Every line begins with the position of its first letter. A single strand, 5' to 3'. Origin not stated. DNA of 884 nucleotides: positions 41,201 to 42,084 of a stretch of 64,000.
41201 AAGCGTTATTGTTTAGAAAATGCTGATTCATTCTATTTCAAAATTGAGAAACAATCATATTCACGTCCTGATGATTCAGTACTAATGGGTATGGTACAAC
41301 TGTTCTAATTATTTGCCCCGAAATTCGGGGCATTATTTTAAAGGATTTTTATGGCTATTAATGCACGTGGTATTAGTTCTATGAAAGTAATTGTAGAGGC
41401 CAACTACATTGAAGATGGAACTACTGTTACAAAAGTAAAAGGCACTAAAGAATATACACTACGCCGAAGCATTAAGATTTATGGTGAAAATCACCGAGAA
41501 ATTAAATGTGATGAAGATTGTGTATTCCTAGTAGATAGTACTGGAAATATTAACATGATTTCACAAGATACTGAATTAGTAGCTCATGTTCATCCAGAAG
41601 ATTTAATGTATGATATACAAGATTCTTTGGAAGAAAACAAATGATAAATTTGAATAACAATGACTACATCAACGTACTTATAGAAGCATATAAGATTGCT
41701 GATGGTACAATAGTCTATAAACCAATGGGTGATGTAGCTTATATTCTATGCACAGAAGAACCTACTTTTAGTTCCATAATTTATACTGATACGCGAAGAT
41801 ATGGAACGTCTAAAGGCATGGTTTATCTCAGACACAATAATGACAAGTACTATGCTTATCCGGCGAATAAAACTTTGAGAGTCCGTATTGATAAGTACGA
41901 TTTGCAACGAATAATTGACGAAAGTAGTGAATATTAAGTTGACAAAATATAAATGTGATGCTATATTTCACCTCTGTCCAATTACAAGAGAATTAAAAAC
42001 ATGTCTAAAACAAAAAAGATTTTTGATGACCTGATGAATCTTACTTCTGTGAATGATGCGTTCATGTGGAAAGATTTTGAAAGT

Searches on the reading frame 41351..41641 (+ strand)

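Call 35: search_protein_families(library=phrogs, proteins=[window:41351-41641:+], max_evalue=0.01)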
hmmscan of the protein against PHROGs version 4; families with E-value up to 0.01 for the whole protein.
window:41351-41641:+ (97 aa): 2 families
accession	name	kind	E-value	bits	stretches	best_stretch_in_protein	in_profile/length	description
phrog_30478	-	unknown function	9.6e-63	209.7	1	1-97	1-97/99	-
phrog_26362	-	unknown function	0.0033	18.5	1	9-74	8-77/98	-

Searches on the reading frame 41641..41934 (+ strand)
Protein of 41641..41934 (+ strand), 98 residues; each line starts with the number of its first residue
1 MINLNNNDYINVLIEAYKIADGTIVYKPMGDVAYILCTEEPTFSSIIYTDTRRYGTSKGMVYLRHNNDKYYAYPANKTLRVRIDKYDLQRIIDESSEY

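Call 35: search_protein_families(library=phrogs, proteins=[window:41641-41934:+], max_evalue=0.01)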
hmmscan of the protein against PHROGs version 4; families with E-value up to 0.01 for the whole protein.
window:41641-41934:+ (98 aa): 3 families
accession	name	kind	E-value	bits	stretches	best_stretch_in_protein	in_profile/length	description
phrog_26362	-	unknown function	2.8e-58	195.1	1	1-98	1-98/98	-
phrog_11140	-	unknown function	0.0011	20.2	1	56-84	44-71/72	-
phrog_30478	-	unknown function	0.0092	17.3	1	3-96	4-93/99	-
